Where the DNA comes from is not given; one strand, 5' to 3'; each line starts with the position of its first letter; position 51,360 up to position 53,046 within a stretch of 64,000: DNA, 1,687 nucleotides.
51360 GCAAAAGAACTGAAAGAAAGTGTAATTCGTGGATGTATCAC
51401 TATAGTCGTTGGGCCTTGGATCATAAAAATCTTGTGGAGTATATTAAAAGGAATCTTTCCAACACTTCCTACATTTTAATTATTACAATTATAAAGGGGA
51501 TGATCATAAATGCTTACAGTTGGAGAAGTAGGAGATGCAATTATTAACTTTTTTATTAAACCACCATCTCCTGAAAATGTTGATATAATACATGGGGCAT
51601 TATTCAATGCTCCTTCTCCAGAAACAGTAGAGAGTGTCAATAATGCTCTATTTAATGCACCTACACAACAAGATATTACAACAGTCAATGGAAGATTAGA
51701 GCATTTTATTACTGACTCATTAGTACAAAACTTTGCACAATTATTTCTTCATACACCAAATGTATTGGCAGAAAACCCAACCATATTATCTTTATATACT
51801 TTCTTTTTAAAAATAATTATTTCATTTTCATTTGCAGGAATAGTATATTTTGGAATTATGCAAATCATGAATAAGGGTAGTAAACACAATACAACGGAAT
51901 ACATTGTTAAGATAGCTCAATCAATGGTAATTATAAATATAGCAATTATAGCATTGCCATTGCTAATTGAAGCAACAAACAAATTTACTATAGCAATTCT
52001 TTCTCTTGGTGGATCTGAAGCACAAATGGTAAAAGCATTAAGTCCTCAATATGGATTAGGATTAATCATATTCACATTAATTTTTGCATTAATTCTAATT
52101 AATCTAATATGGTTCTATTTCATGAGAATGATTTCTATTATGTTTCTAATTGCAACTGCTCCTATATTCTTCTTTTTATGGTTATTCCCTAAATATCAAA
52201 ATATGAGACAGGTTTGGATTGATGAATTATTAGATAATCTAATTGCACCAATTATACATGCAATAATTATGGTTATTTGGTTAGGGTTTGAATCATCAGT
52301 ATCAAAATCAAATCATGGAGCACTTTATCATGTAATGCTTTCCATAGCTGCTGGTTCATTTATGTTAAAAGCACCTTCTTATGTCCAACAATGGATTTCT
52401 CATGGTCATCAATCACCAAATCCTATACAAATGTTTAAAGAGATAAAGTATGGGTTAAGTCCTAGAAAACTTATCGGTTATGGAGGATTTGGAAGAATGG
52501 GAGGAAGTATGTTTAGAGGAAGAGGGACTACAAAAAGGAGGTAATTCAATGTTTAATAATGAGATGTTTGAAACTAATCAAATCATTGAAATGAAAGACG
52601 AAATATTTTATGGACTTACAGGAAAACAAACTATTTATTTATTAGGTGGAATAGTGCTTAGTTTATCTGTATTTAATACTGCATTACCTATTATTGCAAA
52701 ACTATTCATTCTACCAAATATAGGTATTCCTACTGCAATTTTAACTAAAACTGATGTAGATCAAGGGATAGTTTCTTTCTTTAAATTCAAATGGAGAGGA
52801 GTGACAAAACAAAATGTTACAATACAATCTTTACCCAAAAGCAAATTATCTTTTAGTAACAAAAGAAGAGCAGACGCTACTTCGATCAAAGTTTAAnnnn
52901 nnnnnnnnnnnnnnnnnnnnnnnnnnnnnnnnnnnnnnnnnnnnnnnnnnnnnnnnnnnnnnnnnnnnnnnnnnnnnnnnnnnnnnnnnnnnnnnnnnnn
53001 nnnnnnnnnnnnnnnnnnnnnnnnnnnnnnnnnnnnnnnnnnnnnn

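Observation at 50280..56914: Gram-positive type IV secretion (conjugation-like) module carried by the phage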

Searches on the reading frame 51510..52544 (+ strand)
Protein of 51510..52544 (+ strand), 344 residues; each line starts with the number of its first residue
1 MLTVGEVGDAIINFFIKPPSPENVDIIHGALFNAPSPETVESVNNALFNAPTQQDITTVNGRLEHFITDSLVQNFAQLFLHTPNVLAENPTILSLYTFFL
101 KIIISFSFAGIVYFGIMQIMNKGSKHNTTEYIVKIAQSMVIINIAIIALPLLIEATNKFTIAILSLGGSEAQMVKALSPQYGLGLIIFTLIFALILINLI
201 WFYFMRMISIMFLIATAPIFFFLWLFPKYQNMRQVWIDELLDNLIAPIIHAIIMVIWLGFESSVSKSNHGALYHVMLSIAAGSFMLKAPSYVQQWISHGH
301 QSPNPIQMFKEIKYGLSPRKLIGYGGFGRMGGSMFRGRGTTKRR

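Call 6: search_protein_families(library=pfam, proteins=[window:51510-52544:+], max_evalue=0.1)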
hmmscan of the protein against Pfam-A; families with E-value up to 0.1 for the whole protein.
window:51510-52544:+ (344 aa): 1 family
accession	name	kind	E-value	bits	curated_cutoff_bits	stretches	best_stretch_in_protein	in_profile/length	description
PF04610.19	TrbL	-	0.016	15.4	25.9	1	177-262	96-181/215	TrbL/VirB6 plasmid conjugal transfer protein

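Call 7: search_protein_families(library=phrogs, proteins=[window:51510-52544:+], max_evalue=0.01)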
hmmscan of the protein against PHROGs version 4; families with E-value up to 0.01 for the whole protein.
window:51510-52544:+ (344 aa): 1 family
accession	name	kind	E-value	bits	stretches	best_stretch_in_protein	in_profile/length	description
phrog_3750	-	unknown function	1.2e-07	32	1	67-305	62-311/347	-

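Call 21: search_protein_families(library=ncbifam, proteins=[window:51510-52544:+], max_evalue=0.1)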
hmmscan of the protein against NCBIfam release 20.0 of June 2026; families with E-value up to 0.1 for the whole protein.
window:51510-52544:+ (344 aa): 1 family
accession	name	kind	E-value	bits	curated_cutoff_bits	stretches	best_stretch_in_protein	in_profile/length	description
NF033878.1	thiovarsolin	subfamily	0.028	14.7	35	1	17-56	33-72/89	thiovarsolin family RiPP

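Call 99: search_protein_families(library=padloc, proteins=[window:51510-52544:+], max_evalue=0.01)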
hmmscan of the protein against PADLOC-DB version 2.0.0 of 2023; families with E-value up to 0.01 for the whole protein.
window:51510-52544:+ (344 aa): 0 families

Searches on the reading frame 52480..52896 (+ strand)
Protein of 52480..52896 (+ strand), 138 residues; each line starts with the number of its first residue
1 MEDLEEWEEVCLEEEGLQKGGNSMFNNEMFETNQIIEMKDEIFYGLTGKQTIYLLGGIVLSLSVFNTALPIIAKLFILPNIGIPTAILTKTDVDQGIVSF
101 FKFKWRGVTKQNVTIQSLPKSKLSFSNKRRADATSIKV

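Call 6: search_protein_families(library=pfam, proteins=[window:52480-52896:+], max_evalue=0.1)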
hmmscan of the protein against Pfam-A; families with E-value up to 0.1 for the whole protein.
window:52480-52896:+ (138 aa): 1 family
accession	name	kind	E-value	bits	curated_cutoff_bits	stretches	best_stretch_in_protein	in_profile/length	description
PF12666.12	PrgI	-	0.00038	21.4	27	1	37-89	8-62/91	PrgI family protein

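Call 7: search_protein_families(library=phrogs, proteins=[window:52480-52896:+], max_evalue=0.01)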
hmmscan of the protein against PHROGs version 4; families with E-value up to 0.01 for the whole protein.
window:52480-52896:+ (138 aa): 0 families

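Call 21: search_protein_families(library=ncbifam, proteins=[window:52480-52896:+], max_evalue=0.1)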
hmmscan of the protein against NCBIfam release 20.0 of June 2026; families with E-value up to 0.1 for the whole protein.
window:52480-52896:+ (138 aa): 0 families
